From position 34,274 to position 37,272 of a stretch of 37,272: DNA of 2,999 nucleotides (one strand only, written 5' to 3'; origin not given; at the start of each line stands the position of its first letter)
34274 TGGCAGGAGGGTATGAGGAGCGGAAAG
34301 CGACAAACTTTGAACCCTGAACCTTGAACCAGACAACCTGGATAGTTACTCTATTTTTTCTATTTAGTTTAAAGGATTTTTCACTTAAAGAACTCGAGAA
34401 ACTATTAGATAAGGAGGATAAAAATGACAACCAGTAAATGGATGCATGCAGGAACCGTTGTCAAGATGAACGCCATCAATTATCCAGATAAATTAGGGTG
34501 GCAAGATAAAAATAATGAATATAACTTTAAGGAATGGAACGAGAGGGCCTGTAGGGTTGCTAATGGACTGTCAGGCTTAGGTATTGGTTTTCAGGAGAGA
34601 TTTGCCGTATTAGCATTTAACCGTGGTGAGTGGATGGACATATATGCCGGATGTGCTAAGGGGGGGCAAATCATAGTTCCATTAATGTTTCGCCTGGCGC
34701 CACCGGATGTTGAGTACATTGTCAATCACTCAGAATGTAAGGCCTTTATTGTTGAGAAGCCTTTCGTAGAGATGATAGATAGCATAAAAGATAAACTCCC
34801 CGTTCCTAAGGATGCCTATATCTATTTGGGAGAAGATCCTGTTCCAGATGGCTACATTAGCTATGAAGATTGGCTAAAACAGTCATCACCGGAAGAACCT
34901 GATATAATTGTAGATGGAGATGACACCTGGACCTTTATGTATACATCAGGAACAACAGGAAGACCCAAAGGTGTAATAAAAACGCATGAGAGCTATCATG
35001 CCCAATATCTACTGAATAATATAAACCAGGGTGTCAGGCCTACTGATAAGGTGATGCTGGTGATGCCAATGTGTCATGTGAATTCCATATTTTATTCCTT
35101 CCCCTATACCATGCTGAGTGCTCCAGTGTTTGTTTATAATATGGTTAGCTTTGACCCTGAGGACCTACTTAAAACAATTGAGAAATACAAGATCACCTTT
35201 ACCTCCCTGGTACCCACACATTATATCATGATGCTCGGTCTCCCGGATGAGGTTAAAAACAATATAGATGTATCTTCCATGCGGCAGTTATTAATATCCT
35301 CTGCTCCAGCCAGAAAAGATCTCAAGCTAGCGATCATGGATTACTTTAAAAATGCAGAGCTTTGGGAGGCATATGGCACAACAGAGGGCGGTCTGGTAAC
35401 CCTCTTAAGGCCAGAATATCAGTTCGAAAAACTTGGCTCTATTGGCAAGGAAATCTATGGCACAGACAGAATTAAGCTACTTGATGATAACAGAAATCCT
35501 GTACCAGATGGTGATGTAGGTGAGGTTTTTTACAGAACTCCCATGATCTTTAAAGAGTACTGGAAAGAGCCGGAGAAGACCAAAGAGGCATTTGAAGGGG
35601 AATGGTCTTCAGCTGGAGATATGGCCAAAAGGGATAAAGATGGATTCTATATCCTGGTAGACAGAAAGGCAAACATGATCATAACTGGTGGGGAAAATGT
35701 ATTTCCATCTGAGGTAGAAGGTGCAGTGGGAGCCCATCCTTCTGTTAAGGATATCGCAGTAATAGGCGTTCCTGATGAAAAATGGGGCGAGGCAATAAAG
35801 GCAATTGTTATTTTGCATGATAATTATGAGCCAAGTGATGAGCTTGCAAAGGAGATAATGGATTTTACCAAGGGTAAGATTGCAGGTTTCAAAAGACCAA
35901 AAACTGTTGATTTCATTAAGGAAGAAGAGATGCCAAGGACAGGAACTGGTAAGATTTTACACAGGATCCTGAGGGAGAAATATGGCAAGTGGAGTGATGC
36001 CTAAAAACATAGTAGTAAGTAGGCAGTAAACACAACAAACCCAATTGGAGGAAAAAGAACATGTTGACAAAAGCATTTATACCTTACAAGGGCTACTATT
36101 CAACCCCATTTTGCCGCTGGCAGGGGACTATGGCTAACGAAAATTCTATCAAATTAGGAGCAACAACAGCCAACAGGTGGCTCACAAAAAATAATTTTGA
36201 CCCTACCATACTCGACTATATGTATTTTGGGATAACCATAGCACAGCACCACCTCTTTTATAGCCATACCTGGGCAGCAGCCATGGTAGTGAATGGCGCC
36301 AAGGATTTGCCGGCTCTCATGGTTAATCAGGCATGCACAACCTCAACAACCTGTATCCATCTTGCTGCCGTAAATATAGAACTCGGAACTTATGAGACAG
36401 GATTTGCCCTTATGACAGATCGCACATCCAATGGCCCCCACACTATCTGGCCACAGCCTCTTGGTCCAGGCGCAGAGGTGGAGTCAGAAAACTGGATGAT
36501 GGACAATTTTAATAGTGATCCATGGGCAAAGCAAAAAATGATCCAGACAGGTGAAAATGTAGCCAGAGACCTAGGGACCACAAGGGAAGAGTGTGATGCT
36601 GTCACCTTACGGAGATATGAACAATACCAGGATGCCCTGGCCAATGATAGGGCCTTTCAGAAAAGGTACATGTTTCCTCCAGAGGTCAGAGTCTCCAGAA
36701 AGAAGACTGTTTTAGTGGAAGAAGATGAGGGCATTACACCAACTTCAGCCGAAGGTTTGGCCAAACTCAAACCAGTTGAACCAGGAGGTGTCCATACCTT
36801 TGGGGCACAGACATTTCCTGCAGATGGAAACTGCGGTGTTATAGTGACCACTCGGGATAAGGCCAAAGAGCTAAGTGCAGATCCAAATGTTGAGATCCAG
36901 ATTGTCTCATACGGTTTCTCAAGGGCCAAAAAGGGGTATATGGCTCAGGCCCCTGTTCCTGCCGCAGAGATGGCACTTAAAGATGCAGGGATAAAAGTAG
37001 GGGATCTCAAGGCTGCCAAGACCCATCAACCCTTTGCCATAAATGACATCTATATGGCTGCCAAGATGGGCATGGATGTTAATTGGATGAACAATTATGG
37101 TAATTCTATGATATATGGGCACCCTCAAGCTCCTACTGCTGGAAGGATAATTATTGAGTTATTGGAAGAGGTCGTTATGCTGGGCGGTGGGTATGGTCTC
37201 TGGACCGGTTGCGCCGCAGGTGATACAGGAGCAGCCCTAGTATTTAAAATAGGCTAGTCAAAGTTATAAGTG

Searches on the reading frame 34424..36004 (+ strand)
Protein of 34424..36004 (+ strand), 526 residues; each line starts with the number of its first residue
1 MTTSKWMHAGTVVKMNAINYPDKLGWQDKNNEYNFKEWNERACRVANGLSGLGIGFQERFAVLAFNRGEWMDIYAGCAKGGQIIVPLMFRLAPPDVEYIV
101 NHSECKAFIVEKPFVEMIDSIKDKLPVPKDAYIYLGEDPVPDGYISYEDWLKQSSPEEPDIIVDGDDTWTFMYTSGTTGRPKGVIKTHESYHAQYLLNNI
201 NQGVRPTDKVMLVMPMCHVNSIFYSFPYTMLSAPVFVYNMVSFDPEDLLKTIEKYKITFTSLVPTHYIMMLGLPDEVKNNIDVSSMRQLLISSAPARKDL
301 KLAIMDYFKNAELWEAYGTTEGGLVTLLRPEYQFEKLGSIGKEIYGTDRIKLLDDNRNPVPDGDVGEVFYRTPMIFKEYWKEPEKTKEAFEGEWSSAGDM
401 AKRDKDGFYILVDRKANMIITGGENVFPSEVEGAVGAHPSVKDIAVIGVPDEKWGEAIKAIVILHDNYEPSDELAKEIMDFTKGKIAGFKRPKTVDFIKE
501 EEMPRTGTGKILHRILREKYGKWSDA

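Call 5: search_protein_families(library=pfam, proteins=[window:34424-36004:+], max_evalue=0.01)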
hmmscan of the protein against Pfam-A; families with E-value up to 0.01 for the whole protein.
window:34424-36004:+ (526 aa): 3 families
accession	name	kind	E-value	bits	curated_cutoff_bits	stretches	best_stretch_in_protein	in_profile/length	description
PF00501.34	AMP-binding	-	4.2e-74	250.1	29.9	1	17-380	5-384/384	AMP-binding enzyme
PF13193.12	AMP-binding_C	-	7.2e-20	72.1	24.5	1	430-510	1-76/76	AMP-binding enzyme C-terminal domain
PF18880.5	UDI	-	0.0045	17.4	25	0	426-474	24-71/82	Uracil-DNA glycosylase inhibitor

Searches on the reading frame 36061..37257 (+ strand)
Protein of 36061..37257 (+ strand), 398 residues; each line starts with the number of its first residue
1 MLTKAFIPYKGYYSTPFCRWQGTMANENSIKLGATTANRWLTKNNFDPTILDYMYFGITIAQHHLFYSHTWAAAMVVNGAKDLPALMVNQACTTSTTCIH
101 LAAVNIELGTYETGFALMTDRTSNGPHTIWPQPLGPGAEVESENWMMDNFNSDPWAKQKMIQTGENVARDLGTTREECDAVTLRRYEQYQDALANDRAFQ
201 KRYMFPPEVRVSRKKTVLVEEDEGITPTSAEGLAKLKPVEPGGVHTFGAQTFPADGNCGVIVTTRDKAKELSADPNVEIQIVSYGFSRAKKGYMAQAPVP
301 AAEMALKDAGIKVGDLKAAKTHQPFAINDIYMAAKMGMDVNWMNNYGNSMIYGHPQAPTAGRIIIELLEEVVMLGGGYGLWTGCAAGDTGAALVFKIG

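Call 5: search_protein_families(library=pfam, proteins=[window:36061-37257:+], max_evalue=0.01)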
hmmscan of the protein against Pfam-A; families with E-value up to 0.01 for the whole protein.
window:36061-37257:+ (398 aa): 2 families
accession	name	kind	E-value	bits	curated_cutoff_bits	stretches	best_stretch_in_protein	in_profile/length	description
PF00108.29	Thiolase_N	-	4.6e-23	82.4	26.4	1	14-265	8-259/260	Thiolase, N-terminal domain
PF02803.24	Thiolase_C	-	4.7e-17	62.2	27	1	280-396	6-122/123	Thiolase, C-terminal domain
